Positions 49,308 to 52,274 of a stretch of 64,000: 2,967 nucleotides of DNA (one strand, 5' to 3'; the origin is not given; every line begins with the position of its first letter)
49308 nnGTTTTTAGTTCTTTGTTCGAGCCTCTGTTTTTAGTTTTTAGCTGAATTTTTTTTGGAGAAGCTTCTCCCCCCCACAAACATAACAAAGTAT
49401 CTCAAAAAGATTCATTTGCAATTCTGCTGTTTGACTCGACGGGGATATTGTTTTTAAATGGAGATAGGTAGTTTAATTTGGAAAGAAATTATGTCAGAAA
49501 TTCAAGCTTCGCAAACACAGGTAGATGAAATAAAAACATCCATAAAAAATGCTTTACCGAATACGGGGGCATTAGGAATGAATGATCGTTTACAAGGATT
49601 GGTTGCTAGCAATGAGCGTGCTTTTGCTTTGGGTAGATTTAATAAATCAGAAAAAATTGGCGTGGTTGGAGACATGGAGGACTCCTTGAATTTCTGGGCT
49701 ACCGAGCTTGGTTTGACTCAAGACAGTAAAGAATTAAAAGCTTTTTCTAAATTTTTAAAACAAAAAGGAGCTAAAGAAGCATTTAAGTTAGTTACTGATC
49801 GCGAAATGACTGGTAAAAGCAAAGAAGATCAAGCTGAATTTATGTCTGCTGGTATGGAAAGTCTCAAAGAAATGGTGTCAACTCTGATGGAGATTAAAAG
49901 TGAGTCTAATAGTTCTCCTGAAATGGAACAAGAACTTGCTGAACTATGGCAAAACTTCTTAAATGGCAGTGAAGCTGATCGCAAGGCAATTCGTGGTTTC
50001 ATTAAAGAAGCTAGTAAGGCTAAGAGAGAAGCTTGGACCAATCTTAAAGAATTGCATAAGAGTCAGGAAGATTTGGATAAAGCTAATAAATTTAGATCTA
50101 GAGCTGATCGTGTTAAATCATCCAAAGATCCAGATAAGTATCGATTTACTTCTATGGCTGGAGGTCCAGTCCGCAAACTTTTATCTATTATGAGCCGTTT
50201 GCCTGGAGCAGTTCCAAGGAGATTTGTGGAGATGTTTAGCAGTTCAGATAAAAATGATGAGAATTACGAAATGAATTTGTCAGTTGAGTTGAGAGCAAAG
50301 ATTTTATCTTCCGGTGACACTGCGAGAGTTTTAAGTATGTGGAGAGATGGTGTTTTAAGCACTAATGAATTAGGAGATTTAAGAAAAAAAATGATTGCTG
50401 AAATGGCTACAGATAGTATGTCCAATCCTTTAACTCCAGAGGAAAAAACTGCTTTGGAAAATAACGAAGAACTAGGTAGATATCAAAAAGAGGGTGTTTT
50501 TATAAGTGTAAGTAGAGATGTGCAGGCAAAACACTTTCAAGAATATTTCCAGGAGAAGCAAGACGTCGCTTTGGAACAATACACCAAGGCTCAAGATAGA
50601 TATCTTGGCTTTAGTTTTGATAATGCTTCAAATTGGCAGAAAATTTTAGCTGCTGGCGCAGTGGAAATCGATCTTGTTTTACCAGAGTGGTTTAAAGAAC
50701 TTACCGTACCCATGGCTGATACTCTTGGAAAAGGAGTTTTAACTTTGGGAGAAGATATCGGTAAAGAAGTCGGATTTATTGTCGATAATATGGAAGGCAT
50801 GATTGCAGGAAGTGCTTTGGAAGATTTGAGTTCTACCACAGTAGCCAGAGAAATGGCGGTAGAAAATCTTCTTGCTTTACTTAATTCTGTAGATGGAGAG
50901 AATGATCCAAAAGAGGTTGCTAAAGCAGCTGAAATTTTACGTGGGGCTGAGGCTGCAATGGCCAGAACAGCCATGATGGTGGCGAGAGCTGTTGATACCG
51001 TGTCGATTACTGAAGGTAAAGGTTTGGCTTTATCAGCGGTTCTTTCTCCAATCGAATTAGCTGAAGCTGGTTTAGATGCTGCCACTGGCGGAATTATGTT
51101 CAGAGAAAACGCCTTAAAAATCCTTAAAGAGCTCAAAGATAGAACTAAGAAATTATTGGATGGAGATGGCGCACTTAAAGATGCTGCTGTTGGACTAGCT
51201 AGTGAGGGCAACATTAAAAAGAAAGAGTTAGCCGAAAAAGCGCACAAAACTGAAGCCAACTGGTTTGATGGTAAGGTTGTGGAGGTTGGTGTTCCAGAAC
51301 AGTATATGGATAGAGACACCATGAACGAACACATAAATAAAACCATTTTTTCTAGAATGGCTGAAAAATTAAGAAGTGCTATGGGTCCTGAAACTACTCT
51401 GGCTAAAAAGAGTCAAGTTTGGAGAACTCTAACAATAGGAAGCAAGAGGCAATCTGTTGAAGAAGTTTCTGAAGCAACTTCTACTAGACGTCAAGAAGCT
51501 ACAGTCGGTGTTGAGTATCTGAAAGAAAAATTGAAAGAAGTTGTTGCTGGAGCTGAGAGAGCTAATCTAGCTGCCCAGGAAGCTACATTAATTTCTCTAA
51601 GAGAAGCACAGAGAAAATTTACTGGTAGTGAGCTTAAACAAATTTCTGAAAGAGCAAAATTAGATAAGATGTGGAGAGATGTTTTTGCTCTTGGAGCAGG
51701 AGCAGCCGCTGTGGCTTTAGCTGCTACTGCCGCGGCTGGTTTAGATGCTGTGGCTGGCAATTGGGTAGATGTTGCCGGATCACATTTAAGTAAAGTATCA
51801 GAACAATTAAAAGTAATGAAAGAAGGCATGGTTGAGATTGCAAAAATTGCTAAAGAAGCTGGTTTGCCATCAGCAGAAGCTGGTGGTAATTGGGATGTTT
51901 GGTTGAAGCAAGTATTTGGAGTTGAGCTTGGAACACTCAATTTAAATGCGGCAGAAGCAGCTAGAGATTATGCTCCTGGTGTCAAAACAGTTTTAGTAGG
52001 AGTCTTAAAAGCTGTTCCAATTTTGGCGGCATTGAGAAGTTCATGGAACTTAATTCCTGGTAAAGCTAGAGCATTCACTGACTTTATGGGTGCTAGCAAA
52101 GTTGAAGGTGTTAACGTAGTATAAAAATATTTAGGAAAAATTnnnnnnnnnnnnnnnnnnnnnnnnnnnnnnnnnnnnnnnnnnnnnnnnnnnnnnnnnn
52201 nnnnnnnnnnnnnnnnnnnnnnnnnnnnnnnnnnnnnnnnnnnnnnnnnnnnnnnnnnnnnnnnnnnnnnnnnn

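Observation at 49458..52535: About 3-kb AT-rich two-gene insertion (888-aa helical protein + 130-aa acidic partner) splitting the nusA-infB / rpsO-pnp locus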

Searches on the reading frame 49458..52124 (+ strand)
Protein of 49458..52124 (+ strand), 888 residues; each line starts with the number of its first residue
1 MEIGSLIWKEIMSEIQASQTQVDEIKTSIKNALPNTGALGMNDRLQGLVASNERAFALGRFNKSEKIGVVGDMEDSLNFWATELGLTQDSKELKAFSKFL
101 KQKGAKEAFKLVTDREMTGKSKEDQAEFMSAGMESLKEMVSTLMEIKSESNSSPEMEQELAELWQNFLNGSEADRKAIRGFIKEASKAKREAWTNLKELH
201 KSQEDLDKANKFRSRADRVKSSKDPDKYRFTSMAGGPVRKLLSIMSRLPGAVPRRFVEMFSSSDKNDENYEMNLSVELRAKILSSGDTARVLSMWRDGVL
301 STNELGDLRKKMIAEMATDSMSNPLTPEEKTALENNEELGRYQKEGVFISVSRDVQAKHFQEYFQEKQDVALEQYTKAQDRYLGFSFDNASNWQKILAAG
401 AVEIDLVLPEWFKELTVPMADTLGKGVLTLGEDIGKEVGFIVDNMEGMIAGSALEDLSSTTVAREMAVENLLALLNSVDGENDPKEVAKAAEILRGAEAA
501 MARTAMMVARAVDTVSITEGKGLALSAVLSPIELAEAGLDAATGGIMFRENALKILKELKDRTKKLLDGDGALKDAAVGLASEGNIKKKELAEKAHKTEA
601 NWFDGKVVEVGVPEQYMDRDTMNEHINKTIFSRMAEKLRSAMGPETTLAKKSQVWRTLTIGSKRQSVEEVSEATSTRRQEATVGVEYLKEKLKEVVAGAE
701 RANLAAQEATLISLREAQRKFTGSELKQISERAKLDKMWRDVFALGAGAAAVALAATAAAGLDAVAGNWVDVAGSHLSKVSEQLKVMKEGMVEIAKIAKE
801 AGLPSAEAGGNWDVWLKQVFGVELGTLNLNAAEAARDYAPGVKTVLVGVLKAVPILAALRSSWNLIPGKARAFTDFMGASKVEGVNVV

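Call 4: search_protein_families(library=pfam, proteins=[window:49458-52124:+], max_evalue=1)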
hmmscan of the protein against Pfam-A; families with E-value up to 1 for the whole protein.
window:49458-52124:+ (888 aa): 5 families
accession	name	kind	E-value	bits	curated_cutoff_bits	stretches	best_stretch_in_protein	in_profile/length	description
PF05778.17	Apo-CIII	-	0.0084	16.1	34.1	0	103-144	20-57/69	Apolipoprotein CIII (Apo-CIII)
PF19531.4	DUF6058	-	0.11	13.2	25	0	135-170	12-46/126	Family of unknown function (DUF6058)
PF04048.20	Sec8_N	-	0.18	12.2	26.8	0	8-36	74-102/142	Exocyst complex component Sec8 N-terminal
PF06881.16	Elongin_A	-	0.26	12.3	29.8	0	151-224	29-101/105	RNA polymerase II transcription factor SIII (Elongin) subunit A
PF23931.1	Terminase_6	-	0.99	10.4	27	0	488-518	6-36/96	Terminase small subunit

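Call 5: search_protein_families(library=ncbifam, proteins=[window:49458-52124:+], max_evalue=1)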
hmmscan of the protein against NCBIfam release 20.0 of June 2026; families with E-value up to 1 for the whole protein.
window:49458-52124:+ (888 aa): 1 family
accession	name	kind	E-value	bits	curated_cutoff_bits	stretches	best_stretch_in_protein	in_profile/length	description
NF011149.0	PRK14559.1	equivalog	0.0098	14.7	374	1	142-215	257-328/642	serine/threonine phosphatase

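Call 6: find_homologous_proteins(query=window:49458-52124:+, max_evalue=0.001)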
Query window:49458-52124:+ (888 aa): 6 proteins with E <= 0.001 among 8000 candidates.
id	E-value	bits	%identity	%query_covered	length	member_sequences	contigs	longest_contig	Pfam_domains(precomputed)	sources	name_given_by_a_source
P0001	0.0e+0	1874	100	99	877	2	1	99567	-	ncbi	-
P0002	0.0e+0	1345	72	99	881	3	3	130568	-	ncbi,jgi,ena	jgi:hypothetical protein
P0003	0.0e+0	1053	63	91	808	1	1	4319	-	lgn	-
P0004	1.1e-283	962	55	99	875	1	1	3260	-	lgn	-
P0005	2.6e-269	914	53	99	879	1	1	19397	-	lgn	-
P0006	1.1e-267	909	55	93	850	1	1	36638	-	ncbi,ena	-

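Call 7: search_solved_structures(query=window:49458-52124:+, max_evalue=1)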
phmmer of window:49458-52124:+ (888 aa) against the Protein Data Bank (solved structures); distinct sequences matched with E-value up to 1: 0.

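Call 8: find_encoding_contigs(protein=P0002, flank=10000, max_places=3)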
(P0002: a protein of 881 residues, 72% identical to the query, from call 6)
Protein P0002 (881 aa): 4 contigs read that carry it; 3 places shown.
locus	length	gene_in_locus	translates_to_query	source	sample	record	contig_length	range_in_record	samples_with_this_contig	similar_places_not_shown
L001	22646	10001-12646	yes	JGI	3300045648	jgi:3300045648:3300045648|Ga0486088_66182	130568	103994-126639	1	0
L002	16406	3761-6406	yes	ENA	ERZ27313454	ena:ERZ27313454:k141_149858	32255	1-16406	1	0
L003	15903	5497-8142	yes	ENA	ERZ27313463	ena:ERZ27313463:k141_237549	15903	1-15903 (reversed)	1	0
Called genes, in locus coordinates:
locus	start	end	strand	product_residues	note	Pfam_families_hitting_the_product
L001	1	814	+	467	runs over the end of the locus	PF02874:ATP-synt_ab_N, PF00006:ATP-synt_ab, PF22919:ATP-synt_VA_C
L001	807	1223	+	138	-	PF02823:ATP-synt_DE_N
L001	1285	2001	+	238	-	PF01628:HrcA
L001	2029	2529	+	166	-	PF01025:GrpE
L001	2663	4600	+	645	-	PF00012:HSP70, PF06723:MreB_Mbl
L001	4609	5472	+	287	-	PF00226:DnaJ, PF01556:DnaJ_C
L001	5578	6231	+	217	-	PF01066:CDP-OH_P_transf (faint)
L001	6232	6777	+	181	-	-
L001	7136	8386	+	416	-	PF08529:NusA_N, PF13184:KH_NusA_1st, PF26594:KH_NusA_2nd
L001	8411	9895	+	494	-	PF00009:GTP_EFTU, PF00071:Ras (weak), PF01926:MMR_HSR1, PF22042:EF-G_D2, PF11987:IF-2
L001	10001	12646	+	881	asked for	-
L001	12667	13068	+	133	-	-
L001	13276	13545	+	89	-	PF00312:Ribosomal_S15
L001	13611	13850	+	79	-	-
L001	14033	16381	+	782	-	PF01138:RNase_PH, PF03725:RNase_PH_C, PF03726:PNPase (weak), PF01138:RNase_PH, PF00013:KH_1, PF00575:S1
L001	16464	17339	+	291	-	-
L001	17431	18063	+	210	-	PF00081:Sod_Fe_N, PF02777:Sod_Fe_C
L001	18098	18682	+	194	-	PF13482:RNase_H_2 (weak)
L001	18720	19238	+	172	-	-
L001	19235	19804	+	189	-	PF01931:NTPase_I-T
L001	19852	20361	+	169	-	-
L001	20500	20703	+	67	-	-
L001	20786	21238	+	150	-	PF02502:LacAB_rpiB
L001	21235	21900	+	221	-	PF00834:Ribul_P_3_epim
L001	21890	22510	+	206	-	PF18306:LDcluster4, PF03641:Lysine_decarbox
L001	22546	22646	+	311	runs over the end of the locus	PF00294:PfkB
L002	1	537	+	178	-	?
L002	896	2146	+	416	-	PF08529:NusA_N, PF13184:KH_NusA_1st, PF26594:KH_NusA_2nd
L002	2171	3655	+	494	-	PF00009:GTP_EFTU, PF00071:Ras (weak), PF01926:MMR_HSR1, PF22042:EF-G_D2, PF11987:IF-2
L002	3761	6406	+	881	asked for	-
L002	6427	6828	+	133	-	-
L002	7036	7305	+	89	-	PF00312:Ribosomal_S15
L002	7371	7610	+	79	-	-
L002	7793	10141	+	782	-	PF01138:RNase_PH, PF03725:RNase_PH_C, PF03726:PNPase (weak), PF01138:RNase_PH, PF00013:KH_1, PF00575:S1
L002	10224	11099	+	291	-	-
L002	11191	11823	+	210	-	PF00081:Sod_Fe_N, PF02777:Sod_Fe_C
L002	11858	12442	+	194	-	PF13482:RNase_H_2 (weak)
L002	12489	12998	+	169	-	-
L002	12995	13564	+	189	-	PF01931:NTPase_I-T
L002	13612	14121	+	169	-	-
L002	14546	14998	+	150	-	PF02502:LacAB_rpiB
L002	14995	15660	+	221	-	PF00834:Ribul_P_3_epim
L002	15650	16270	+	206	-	PF18306:LDcluster4, PF03641:Lysine_decarbox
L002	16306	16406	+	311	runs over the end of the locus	PF00294:PfkB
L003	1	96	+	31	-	?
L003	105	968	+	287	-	PF00226:DnaJ, PF01556:DnaJ_C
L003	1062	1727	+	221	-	PF01066:CDP-OH_P_transf (faint)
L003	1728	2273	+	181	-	-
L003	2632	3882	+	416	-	PF08529:NusA_N, PF13184:KH_NusA_1st, PF26594:KH_NusA_2nd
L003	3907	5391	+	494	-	PF00009:GTP_EFTU, PF00071:Ras (weak), PF01926:MMR_HSR1, PF22042:EF-G_D2, PF11987:IF-2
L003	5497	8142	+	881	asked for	-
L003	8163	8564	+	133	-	-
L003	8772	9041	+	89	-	PF00312:Ribosomal_S15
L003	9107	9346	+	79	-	-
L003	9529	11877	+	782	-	PF01138:RNase_PH, PF03725:RNase_PH_C, PF03726:PNPase (weak), PF01138:RNase_PH, PF00013:KH_1, PF00575:S1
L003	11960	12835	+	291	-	-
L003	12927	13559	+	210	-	PF00081:Sod_Fe_N, PF02777:Sod_Fe_C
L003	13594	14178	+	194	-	PF13482:RNase_H_2 (weak)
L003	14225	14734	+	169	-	-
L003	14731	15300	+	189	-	PF01931:NTPase_I-T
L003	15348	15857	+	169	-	-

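Call 9: find_encoding_contigs(protein=P0006, flank=10000, max_places=3)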
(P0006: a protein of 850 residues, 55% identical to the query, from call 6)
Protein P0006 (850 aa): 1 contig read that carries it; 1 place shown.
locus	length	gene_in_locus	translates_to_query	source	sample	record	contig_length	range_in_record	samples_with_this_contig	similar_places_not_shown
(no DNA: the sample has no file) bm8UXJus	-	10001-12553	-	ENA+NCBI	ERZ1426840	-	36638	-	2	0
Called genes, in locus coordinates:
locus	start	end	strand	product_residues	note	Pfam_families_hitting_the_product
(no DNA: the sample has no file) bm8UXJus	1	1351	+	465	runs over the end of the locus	PF02874:ATP-synt_ab_N, PF00006:ATP-synt_ab, PF22919:ATP-synt_VA_C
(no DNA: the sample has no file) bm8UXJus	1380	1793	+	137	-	PF02823:ATP-synt_DE_N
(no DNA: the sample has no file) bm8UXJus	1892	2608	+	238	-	PF01628:HrcA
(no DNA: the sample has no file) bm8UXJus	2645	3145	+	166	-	PF01025:GrpE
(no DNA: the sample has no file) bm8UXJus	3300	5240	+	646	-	PF00012:HSP70, PF06723:MreB_Mbl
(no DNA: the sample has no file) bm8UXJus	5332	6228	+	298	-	PF00226:DnaJ, PF01556:DnaJ_C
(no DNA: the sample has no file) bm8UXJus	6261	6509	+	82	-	PF17723:RHH_8 (weak)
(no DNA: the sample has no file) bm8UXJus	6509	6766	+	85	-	-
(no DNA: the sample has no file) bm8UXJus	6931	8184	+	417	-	PF08529:NusA_N, PF13184:KH_NusA_1st, PF26594:KH_NusA_2nd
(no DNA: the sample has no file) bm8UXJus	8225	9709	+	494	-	PF00009:GTP_EFTU, PF00071:Ras (weak), PF01926:MMR_HSR1, PF22042:EF-G_D2, PF11987:IF-2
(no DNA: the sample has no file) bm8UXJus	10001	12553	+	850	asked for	-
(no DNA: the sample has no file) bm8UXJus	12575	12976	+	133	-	-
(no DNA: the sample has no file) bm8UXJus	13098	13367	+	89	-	PF00312:Ribosomal_S15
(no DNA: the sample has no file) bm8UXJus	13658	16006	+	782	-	-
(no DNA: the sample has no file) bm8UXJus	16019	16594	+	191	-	-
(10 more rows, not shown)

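Call 10: find_encoding_contigs(protein=P0005, flank=10000, max_places=3)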
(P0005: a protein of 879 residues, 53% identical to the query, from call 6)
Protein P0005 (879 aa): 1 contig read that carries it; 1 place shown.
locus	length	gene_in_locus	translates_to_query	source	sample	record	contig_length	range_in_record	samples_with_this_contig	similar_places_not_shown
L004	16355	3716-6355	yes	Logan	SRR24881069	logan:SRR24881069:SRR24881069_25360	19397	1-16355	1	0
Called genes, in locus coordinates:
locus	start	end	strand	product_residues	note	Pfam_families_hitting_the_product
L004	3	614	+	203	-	?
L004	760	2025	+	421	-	PF08529:NusA_N, PF13184:KH_NusA_1st, PF26594:KH_NusA_2nd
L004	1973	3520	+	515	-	PF00009:GTP_EFTU, PF00071:Ras (weak), PF01926:MMR_HSR1, PF22042:EF-G_D2, PF11987:IF-2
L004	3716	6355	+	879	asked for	-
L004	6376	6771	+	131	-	-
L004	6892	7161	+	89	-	PF00312:Ribosomal_S15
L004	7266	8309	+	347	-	PF02661:Fic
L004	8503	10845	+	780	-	PF01138:RNase_PH, PF03725:RNase_PH_C (weak), PF03726:PNPase (weak), PF01138:RNase_PH, PF00013:KH_1, PF00575:S1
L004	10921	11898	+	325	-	-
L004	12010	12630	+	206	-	PF00081:Sod_Fe_N, PF02777:Sod_Fe_C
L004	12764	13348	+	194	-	PF13482:RNase_H_2 (weak)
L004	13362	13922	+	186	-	PF00293:NUDIX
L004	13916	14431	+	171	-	PF00293:NUDIX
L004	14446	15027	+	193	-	PF01931:NTPase_I-T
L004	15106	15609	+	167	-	-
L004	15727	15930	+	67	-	-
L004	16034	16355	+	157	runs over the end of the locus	PF02502:LacAB_rpiB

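Call 21: find_related_loci(query=A1, collection=genome_contigs, flank=10000)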
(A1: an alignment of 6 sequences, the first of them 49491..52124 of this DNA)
Query A1 (877 aa) in genome_contigs; peptide patterns used: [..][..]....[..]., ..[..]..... (x = any residue, [..] = any of these).
240 stretches matched a pattern; 2 encode a relative of the query (tblastn E <= 1e-3); 2 distinct loci.
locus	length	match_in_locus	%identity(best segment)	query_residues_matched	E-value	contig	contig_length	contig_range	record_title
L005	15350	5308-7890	73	8-877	0e+0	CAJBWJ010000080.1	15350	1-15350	uncultured bacterium isolate Loc080925-5-5m_bin-0562 genome assembly, contig: bin-0562:80/86, whole genome shotgun seque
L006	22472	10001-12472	55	55-877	0e+0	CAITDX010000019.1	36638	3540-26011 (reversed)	uncultured bacterium isolate LaPlata_bin-3499 genome assembly, contig: bin-3499:19/85, whole genome shotgun sequence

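Call 28: predict_structure(alignment_id=A1)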
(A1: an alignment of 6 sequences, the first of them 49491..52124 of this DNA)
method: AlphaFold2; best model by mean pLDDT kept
length: 877 residues; sequences in the alignment: 6
mean_pLDDT: 34.2   pTM: 0.21
mean pLDDT of the five models: 34.2, 34.2, 33.9, 33.0, 32.9
residues with pLDDT >= 90: 0; 70-90: 0; 50-70: 58; < 50: 819
segments of 3 or more residues with pLDDT < 50: 1-82, 84-150, 152-315, 317-452, 487-562, 591-877
pLDDT, mean of each block of 10 residues (from residue 1): 32 37 33 36 31 25 44 43 44 34 35 35 38 40 42 44 41 35 30 34 27 29 31 37 35 28 31 41 38 42 35 42 40 31 34 37 32 27 28 26 28 25 25 29 41 52 57 57 50 41 28 26 25 25 36 36 51 59 55 39 29 27 32 34 30 26 27 25 23 23 24 25 25 21 24 29 33 41 44 33 40 37 34 30 27 27 26 25
secondary structure, 60 per line:
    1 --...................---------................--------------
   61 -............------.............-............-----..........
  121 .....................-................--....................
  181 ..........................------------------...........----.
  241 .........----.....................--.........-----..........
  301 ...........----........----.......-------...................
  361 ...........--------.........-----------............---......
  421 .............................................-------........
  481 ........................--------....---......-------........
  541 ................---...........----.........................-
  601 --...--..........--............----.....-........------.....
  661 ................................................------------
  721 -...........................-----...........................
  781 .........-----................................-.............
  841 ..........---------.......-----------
elements in order (helices of 4 or more, strands of 3 or more residues): H3-21 H31-46 H62-73 H80-92 H94-105 H111-141 H143-158 H161-206 H225-235 H240-249 H254-274 H277-285 H291-311 H316-323 H328-334 H342-371 H380-388 H400-411 H415-465 H473-504 H513-516 H520-525 H533-556 H560-570 H575-599 H608-617 H620-631 H636-640 H642-649 H656-708 H722-748 H754-789 H795-826 H828-850 H860-866

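Call 30: search_protein_families(library=phrogs, alignment_id=A1, max_evalue=0.1)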
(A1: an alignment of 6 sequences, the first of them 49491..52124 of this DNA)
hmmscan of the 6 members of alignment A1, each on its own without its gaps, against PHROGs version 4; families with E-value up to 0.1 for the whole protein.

A. member 1, window:49491-52124:+ (877 aa): 1 family
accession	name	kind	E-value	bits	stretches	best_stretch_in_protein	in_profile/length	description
phrog_34541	-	unknown function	0.055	14.9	0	351-372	22-43/64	-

B. families by the number of members that match (of 6 scanned): 2 families
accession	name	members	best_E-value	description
phrog_34541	-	1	0.055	-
phrog_4059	-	1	0.055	-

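Call 31: search_protein_families(library=padloc, alignment_id=A1, max_evalue=0.1)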
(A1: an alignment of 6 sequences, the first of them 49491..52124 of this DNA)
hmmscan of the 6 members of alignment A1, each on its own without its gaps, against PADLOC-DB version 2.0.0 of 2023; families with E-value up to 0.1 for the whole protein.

A. member 1, window:49491-52124:+ (877 aa): 0 families

B. families by the number of members that match (of 6 scanned): 1 family
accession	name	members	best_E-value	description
PDLC02373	dCTPase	1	0.0062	-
